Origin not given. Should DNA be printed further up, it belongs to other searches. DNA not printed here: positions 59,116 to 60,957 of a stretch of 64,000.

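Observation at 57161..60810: Translationally coupled dockerin-protease / cohesin-like anchor pair: a putative surface protease-docking system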

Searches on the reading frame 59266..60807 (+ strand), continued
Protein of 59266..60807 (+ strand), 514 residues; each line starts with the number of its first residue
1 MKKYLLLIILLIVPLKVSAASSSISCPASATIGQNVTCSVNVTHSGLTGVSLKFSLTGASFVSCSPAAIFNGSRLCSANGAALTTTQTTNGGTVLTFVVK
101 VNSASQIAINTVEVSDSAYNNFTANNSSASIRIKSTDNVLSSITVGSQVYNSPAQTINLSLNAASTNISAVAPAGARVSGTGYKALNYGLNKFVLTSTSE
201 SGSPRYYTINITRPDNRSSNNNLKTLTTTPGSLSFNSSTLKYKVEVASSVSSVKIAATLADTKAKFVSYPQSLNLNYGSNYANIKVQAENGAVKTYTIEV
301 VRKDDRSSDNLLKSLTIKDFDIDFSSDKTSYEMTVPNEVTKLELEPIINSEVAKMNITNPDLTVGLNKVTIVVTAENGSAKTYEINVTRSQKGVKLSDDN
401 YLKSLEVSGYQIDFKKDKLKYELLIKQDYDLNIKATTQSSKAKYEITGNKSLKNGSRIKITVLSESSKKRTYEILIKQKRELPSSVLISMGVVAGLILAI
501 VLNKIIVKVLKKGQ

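Call 18: search_protein_families(library=pfam, proteins=[P0090, P0092, P0099, P0103, P0106, P0110, P0118, P0111, P0107, P0085], max_evalue=1)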
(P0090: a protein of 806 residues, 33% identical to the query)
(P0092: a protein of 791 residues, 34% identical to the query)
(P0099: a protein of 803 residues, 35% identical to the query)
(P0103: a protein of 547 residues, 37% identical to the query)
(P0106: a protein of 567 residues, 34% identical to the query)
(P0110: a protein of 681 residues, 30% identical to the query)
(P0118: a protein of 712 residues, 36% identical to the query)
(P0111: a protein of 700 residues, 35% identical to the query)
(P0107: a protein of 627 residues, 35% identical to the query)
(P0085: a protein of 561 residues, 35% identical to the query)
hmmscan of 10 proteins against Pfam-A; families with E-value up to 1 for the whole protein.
P0090 (806 aa): 11 families
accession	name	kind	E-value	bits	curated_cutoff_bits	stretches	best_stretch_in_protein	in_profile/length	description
PF12733.13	Cadherin-like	-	4.9e-61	203.6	24.2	5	267-348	1-89/89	Cadherin-like beta sandwich domain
PF13115.11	YtkA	-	0.00079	20.5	25.9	1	305-380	2-76/85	YtkA-like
PF24782.2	WD40_MABP1-WDR62_2nd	-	0.0037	16.7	290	1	318-394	229-306/341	MABP1/WDR62 second WD40 domain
PF08794.16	FHBP_C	-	0.015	16.6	28.1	1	186-259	21-93/97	Factor H binding protein, C-terminal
PF15045.11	Clathrin_bdg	-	0.043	14.2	22.5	0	262-311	26-76/80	Clathrin-binding box of Aftiphilin, vesicle trafficking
PF06905.18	FAIM1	-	0.12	12.5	22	0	595-628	44-77/172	Fas apoptotic inhibitory molecule (FAIM1)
PF18957.6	RibLong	-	0.16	13.3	27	1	297-345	42-90/93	Long Rib domain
PF03829.18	PTSIIA_gutA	-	0.18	12.2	25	0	493-523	35-65/113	PTS system glucitol/sorbitol-specific IIA component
PF06742.16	DUF1214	-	0.23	12.4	25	0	501-559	43-103/112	Protein of unknown function (DUF1214)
PF23860.1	Ribophorin_II_3rd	-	0.25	11.8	23.4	0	425-480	71-125/128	Ribophorin II third domain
PF00746.26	Gram_pos_anchor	-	0.59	10.6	20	0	645-670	18-43/43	LPXTG cell wall anchor motif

P0092 (791 aa): 8 families
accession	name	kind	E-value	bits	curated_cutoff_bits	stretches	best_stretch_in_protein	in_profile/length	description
PF12733.13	Cadherin-like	-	1e-56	189.7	24.2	5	172-253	1-89/89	Cadherin-like beta sandwich domain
PF08428.16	Rib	-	0.015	16.4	27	1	282-344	11-73/76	Rib domain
PF16796.11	Microtub_bd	-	0.016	15.5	27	0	229-260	89-119/155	Microtubule binding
PF18968.5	DUF5707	-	0.16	12.4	26.8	0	205-247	7-51/98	Family of unknown function (DUF5707)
PF23674.1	RYYR-CCHC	-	0.17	12.3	27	0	607-633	10-36/79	RYYR-CCHC domain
PF18957.6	RibLong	-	0.21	12.8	27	1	300-344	46-91/93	Long Rib domain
PF18116.7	SNX17_FERM_C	-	0.41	10.9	22.9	0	222-253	18-49/109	Sorting Nexin 17 FERM C-terminal domain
PF15418.12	DUF4625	-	0.45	11.2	27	0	543-627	43-128/131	Domain of unknown function (DUF4625)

P0099 (803 aa): 8 families
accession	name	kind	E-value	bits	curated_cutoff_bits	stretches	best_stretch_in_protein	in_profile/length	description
PF12733.13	Cadherin-like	-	1.9e-51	172.9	24.2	5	168-250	1-89/89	Cadherin-like beta sandwich domain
PF13115.11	YtkA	-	4.4e-05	24.5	25.9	1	304-375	5-76/85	YtkA-like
PF07154.16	DUF1392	-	0.009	16.6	25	1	540-618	29-106/150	Protein of unknown function (DUF1392)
PF06905.18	FAIM1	-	0.073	13.2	22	0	591-626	43-78/172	Fas apoptotic inhibitory molecule (FAIM1)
PF22994.1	RSC4_Ig_like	-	0.1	12.5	24.2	0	257-330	50-124/150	RSC4 Ig-like domain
PF22895.2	DUF7024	-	0.15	12.4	24.4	0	278-328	94-144/145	Domain of unknown function (DUF7024)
PF00746.26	Gram_pos_anchor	-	0.26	11.7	20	1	644-664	20-40/43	LPXTG cell wall anchor motif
PF22501.1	DUF6991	-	0.3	11.6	26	1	403-438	27-65/66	Domain of unknown function (DUF6991)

P0103 (547 aa): 4 families
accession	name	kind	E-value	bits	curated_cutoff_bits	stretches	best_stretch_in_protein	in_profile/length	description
PF12733.13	Cadherin-like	-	2e-26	92.7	24.2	3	157-236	1-89/89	Cadherin-like beta sandwich domain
PF17359.7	DUF5385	-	0.032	14.3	25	1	512-545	5-38/217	Family of unknown function (DUF5385)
PF11431.13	Transport_MerF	-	0.14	12.5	24.3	1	514-536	22-45/45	Membrane transport protein MerF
PF02699.20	YajC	-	0.51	10.7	28.2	1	516-543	3-30/78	Preprotein translocase subunit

P0106 (567 aa): 5 families
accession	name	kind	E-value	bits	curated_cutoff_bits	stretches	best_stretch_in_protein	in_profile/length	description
PF12733.13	Cadherin-like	-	2.1e-32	111.8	24.2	3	252-333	1-88/89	Cadherin-like beta sandwich domain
PF17425.8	Arylsulfotran_N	-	0.0075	16.8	24.2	1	278-332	41-86/88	Arylsulfotransferase Ig-like domain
PF03806.19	ABG_transport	-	0.037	12.7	27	1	520-562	204-246/502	AbgT putative transporter family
PF02368.24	Big_2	-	0.34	11.3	22.8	1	291-327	42-76/79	Bacterial Ig-like domain (group 2)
PF11614.14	FixG_C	-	0.47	11.1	25.6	0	286-333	40-87/119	IG-like fold at C-terminal of FixG, putative oxidoreductase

P0110 (681 aa): 3 families
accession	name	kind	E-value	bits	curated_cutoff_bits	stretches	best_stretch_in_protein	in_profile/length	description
PF12733.13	Cadherin-like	-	1e-41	141.7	24.2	4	352-434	1-88/89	Cadherin-like beta sandwich domain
PF15820.10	ECSCR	-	0.014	15.7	27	1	527-601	17-94/104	Endothelial cell-specific chemotaxis regulator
PF21989.2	RA_2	-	0.2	12.2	27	0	316-334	2-20/94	RA like domain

P0118 (712 aa): 8 families
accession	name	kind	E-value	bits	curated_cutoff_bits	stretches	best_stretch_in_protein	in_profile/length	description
PF12733.13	Cadherin-like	-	1e-37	128.9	24.2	4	391-460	8-88/89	Cadherin-like beta sandwich domain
PF02903.20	Alpha-amylase_N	-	0.0096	16.5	23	0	497-553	21-80/120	Alpha amylase, N-terminal ig-like domain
PF07495.19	Y_Y_Y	-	0.067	13.5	26.6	1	520-545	33-58/65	Y_Y_Y domain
PF09917.15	DUF2147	-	0.089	13.8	27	0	332-387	3-60/112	Uncharacterized protein conserved in bacteria (DUF2147)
PF15330.11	SIT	-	0.097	13.6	27.6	1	571-643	4-74/114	SHP2-interacting transmembrane adaptor protein, SIT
PF05922.21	Inhibitor_I9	-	0.12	13.5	21.2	0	352-402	1-54/82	Peptidase inhibitor I9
PF09394.16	Inhibitor_I42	-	0.18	12.5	27.2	1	112-144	47-77/91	Chagasin family peptidase inhibitor I42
PF18313.7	TLP1_add_C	-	0.88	10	26.1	0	240-268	10-38/83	Thiolase-like protein type 1 additional C-terminal domain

P0111 (700 aa): 10 families
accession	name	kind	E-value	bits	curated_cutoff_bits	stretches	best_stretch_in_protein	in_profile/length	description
PF12733.13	Cadherin-like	-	3.8e-41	139.9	24.2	4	272-352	1-88/89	Cadherin-like beta sandwich domain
PF00207.28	A2M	-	3.6e-05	24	21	1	291-330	16-55/92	Alpha-2-macroglobulin family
PF22501.1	DUF6991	-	0.039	14.5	26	0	494-542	13-64/66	Domain of unknown function (DUF6991)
PF16531.10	SAS-6_N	-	0.041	14.5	25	0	394-470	3-79/135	Centriolar protein SAS N-terminal domain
PF10029.15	DUF2271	-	0.069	13.3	27.3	0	323-364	89-129/136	Predicted periplasmic protein (DUF2271)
PF03631.20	Virul_fac_BrkB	-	0.14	12.3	33.7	1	533-587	97-147/259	Virulence factor BrkB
PF18116.7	SNX17_FERM_C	-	0.26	11.5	22.9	0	324-370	20-66/109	Sorting Nexin 17 FERM C-terminal domain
PF21203.3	ECM10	-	0.41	12.1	23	0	495-567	28-98/98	ER membrane protein complex subunit 10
PF12561.13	TagA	-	0.51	11.4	25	1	324-376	45-97/99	ToxR activated gene A lipoprotein domain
PF07495.19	Y_Y_Y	-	0.7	10.3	26.6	0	516-538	34-56/65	Y_Y_Y domain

P0107 (627 aa): 3 families
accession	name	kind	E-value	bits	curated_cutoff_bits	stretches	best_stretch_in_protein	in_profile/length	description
PF12733.13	Cadherin-like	-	9e-25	87.4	24.2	3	240-319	1-89/89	Cadherin-like beta sandwich domain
PF08547.18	CIA30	-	0.013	16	24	0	209-248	70-106/157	Complex I intermediate-associated protein 30 (CIA30)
PF11372.14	DUF3173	-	0.017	15.4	25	1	540-571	6-37/58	Domain of unknown function (DUF3173)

P0085 (561 aa): 4 families
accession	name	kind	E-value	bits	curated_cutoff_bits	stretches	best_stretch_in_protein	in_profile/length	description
PF12733.13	Cadherin-like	-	1.5e-37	128.3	24.2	4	249-331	1-89/89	Cadherin-like beta sandwich domain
PF22994.1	RSC4_Ig_like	-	0.004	17.1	24.2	0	371-427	68-127/150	RSC4 Ig-like domain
PF18116.7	SNX17_FERM_C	-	0.34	11.1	22.9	0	300-337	18-55/109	Sorting Nexin 17 FERM C-terminal domain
PF13115.11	YtkA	-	0.67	11.1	25.9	0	397-426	4-33/85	YtkA-like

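Call 20: find_encoding_contigs(protein=P0001, flank=6000, max_places=3)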
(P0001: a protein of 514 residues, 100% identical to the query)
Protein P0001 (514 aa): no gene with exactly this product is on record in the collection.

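Call 21: find_encoding_contigs(protein=P0012, flank=8000, max_places=3)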
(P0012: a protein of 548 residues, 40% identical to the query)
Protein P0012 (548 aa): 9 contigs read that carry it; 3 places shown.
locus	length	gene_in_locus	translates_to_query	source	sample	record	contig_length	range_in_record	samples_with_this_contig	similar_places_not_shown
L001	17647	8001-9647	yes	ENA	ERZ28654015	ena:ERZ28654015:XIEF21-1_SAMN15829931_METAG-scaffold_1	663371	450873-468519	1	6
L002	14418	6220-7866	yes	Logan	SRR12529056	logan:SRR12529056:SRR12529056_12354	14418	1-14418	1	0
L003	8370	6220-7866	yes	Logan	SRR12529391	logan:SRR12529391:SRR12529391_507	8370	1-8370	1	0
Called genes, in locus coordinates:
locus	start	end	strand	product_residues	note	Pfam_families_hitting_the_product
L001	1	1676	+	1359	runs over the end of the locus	-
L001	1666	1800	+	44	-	-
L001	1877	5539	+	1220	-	-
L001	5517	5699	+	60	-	-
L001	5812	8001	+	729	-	PF00112:Peptidase_C1, PF18560:Lectin_like, PF00404:Dockerin_1 (weak)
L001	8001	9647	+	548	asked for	PF12733:Cadherin-like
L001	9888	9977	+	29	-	-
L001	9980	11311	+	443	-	PF13393:tRNA-synt_His, PF00587:tRNA-synt_2b, PF03129:HGTP_anticodon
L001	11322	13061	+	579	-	PF01336:tRNA_anti-codon, PF01409:tRNA-synt_2d (faint), PF00152:tRNA-synt_2, PF02938:GAD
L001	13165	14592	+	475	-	PF07963:N_methyl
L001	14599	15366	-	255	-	PF12146:Hydrolase_4, PF00561:Abhydrolase_1, PF12697:Abhydrolase_6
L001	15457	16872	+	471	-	PF00224:PK, PF03328:HpcH_HpaI (weak), PF02887:PK_C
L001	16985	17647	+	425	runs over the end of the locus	PF06347:SH3_4 (faint), PF08239:SH3_3, PF03734:YkuD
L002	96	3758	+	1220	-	-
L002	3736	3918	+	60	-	-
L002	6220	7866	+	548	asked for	PF12733:Cadherin-like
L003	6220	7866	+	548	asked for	PF12733:Cadherin-like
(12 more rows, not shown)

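Call 22: find_encoding_contigs(protein=P0093, flank=8000, max_places=2)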
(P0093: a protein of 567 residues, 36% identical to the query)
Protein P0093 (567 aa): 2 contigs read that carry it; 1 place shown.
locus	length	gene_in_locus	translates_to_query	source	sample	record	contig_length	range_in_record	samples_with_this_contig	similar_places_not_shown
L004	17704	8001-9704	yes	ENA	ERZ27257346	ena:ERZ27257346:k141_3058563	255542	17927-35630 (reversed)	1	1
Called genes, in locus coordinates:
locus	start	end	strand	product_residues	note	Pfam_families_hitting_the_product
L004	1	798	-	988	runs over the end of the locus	PF02463:SMC_N, PF13476:AAA_23, PF13304:AAA_21, PF06470:SMC_hinge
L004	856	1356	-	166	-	PF07456:Hpre_diP_synt_I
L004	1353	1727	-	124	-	PF07009:NusG_II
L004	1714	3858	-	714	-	PF13439:Glyco_transf_4, PF00534:Glycos_transf_1, PF13692:Glyco_trans_1_4, PF02424:ApbE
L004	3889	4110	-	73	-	PF05239:PRC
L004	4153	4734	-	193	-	-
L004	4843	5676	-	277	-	PF00849:PseudoU_synth_2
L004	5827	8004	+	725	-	PF00112:Peptidase_C1 (weak), PF00404:Dockerin_1 (weak)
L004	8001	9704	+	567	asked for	PF00963:Cohesin, PF12733:Cadherin-like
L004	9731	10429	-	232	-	PF13353:Fer4_12, PF04055:Radical_SAM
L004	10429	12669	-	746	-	PF02901:PFL-like, PF01228:Gly_radical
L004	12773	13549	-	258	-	PF04542:Sigma70_r2, PF04539:Sigma70_r3 (weak), PF08281:Sigma70_r4_2 (faint), PF04545:Sigma70_r4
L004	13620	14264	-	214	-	-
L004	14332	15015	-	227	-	-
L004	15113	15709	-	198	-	PF00929:RNase_T, PF13482:RNase_H_2 (faint)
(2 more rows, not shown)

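Call 23: find_encoding_contigs(protein=P0058, flank=8000, max_places=2)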
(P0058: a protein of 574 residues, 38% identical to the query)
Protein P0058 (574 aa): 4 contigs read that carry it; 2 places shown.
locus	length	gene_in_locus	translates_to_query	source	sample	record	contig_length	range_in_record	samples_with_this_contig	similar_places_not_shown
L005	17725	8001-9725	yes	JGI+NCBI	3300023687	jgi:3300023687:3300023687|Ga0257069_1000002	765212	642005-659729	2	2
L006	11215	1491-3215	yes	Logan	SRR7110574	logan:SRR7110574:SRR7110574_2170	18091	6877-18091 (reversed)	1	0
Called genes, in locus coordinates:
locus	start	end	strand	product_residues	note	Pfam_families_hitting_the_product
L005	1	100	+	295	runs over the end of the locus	PF01145:Band_7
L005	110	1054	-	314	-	PF04055:Radical_SAM, PF16199:Radical_SAM_C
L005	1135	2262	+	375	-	PF02557:VanY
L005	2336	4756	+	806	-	PF01055:Glyco_hydro_31_2nd, PF21365:Glyco_hydro_31_3rd, PF17137:DUF5110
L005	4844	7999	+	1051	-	PF00560:LRR_1 (faint), PF13855:LRR_8 (faint), PF12799:LRR_4 (weak)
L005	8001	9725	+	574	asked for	PF12733:Cadherin-like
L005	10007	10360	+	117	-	-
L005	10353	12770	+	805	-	PF00133:tRNA-synt_1, PF00750:tRNA-synt_1d (faint), PF01406:tRNA-synt_1e (faint), PF09334:tRNA-synt_1g, PF13603:tRNA-synt_1_2, PF00133:tRNA-synt_1, PF09334:tRNA-synt_1g (weak), PF08264:Anticodon_1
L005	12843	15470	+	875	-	-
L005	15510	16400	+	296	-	PF02661:Fic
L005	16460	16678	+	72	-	PF10957:Spore_Cse60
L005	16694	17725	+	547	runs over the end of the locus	PF01943:Polysacc_synt, PF03023:MurJ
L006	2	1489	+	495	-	?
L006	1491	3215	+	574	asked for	PF12733:Cadherin-like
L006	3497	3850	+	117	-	-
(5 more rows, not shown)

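Call 24: find_encoding_contigs(protein=P0068, flank=8000, max_places=2)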
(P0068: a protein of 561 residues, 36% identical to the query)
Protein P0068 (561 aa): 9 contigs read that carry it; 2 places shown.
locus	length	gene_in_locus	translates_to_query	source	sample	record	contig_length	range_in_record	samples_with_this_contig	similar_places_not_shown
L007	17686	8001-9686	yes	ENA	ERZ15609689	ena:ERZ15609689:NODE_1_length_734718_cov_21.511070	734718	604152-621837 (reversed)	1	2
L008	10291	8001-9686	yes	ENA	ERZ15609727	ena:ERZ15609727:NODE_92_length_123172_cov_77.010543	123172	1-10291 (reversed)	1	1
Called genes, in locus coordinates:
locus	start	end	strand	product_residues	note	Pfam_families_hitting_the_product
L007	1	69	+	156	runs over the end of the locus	PF03449:GreA_GreB_N, PF01272:GreA_GreB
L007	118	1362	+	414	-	PF05697:Trigger_N, PF00254:FKBP_C, PF05698:Trigger_C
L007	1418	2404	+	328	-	PF07787:TMEM43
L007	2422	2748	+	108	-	-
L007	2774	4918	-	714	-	PF09371:Tex_N, PF22706:Tex_central_region, PF16921:Tex_YqgF, PF14635:HHH_7, PF12836:HHH_3, PF17674:HHH_9, PF00575:S1, PF23459:S1_RRP5, +1 more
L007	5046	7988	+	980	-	PF00112:Peptidase_C1, PF05342:Peptidase_M26_N, PF00404:Dockerin_1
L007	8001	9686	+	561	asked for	PF12733:Cadherin-like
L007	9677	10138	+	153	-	-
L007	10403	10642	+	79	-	-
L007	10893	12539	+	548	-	PF00749:tRNA-synt_1c, PF19269:Anticodon_2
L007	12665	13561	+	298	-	PF00126:HTH_1, PF03466:LysR_substrate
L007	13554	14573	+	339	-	PF08241:Methyltransf_11, PF13649:Methyltransf_25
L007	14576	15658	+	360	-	PF01928:CYTH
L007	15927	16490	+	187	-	PF01725:Ham1p_like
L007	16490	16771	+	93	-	-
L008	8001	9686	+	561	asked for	PF12733:Cadherin-like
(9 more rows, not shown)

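Call 32: find_related_loci(query=A2, collection=genome_contigs, flank=6000)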
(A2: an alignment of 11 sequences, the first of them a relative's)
Query A2 (514 aa) in genome_contigs; peptide patterns used: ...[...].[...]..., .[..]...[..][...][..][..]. (x = any residue, [..] = any of these).
98 stretches matched a pattern; 79 encode a relative of the query (tblastn E <= 1e-3); 78 distinct loci.
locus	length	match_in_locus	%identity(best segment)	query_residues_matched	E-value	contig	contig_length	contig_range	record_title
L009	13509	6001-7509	61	1-503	0e+0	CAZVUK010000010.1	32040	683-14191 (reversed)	MAG TPA_asm: uncultured Muribaculaceae bacterium isolate SRP192927_co2_419 genome assembly, contig: NODE_1749_length_320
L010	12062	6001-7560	39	1-504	5e-105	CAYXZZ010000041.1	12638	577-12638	MAG TPA_asm: uncultured Mycoplasma sp. isolate SRP315200_co2_747 genome assembly, contig: NODE_6327_length_12638_cov_15.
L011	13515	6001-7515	40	18-502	2e-95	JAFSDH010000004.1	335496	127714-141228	MAG: Bacilli bacterium isolate RGIG3038 Goat_Rectum-4__c344, whole genome shotgun sequence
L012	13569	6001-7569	35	1-505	2e-80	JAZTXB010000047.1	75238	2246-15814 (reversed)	MAG: Bacilli bacterium isolate T1900045331_YK20190020.MAGScoT_cleanbin_000028 SGB_6528_k141_2462788, whole genome shotgu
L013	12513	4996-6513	35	20-501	4e-73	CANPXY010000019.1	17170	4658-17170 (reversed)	MAG: uncultured Bacilli bacterium isolate Lapin-005__bin105 genome assembly, contig: Lapin-005__NODE_4421_length_17170_c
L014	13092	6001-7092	41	150-508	3e-69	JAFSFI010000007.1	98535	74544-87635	MAG: Bacilli bacterium isolate RGIG3091 Goat_Rectum-5__c297607, whole genome shotgun sequence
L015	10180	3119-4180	40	131-478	2e-64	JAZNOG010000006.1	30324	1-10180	MAG: Bacilli bacterium isolate T1900044652_TS20190118.MAGScoT_cleanbin_000064 SGB_1442_k141_1083841, whole genome shotgu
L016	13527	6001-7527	33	14-508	5e-63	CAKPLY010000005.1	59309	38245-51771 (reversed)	MAG: uncultured Bacilli bacterium isolate REFINED_METABAT215_TOP10_CONTIGS_1500_ASSEMBLY_K77_MERGED__Hadza_MoBio_hadza-E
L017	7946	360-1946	34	3-507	9e-62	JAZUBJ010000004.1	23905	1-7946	MAG: Bacilli bacterium isolate T1900045317_YK20190006.MAGScoT_cleanbin_000043 SGB_6317_k141_1769866, whole genome shotgu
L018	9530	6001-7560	36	3-499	1e-70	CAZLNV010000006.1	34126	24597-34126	MAG TPA_asm: uncultured Muribaculaceae bacterium isolate SRP192927_co1_652 genome assembly, contig: NODE_2056_length_341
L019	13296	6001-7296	42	5-508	9e-61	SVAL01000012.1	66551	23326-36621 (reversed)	MAG: Bacillota bacterium isolate SIG201 NODE_2126_length_66551_cov_7.085541, whole genome shotgun sequence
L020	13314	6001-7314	32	1-481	7e-48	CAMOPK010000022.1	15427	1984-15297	MAG: uncultured Firmicutes bacterium isolate SRR873601_bin.79_metaWRAP_v1.3_MAG genome assembly, contig: NODE_11118_leng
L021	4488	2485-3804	37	1-509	4e-45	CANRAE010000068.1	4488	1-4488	MAG: uncultured Bacilli bacterium isolate Lapin-016__bin57 genome assembly, contig: Lapin-016__NODE_18922_length_4488_co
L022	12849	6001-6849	41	192-480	3e-44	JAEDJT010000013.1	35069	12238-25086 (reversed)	MAG: Bacilli bacterium isolate MAG195 NODE_832_length_35069_cov_10.567373, whole genome shotgun sequence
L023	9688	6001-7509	29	5-511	9e-43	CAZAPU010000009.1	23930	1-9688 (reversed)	MAG TPA_asm: uncultured Mycoplasma sp. isolate SRP192927_co9_111 genome assembly, contig: NODE_1295_length_23930_cov_9.5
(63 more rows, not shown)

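Call 43: list_cluster_members(proteins=[P0001, P0121, P0093, P0097])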
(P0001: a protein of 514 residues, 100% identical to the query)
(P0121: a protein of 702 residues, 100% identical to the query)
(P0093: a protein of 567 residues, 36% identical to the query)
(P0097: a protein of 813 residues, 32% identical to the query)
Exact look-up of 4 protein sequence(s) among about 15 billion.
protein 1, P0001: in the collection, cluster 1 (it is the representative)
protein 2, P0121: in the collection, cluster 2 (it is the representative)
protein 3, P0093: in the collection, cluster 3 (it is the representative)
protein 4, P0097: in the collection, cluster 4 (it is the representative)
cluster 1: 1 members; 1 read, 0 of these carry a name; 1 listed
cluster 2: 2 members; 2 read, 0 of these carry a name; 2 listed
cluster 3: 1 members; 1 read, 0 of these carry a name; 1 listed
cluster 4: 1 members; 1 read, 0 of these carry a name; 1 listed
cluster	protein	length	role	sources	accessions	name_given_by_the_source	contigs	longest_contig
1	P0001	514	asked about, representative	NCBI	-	-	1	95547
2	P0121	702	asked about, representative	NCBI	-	-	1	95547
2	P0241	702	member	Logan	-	-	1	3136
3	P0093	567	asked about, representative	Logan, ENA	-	-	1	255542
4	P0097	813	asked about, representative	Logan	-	-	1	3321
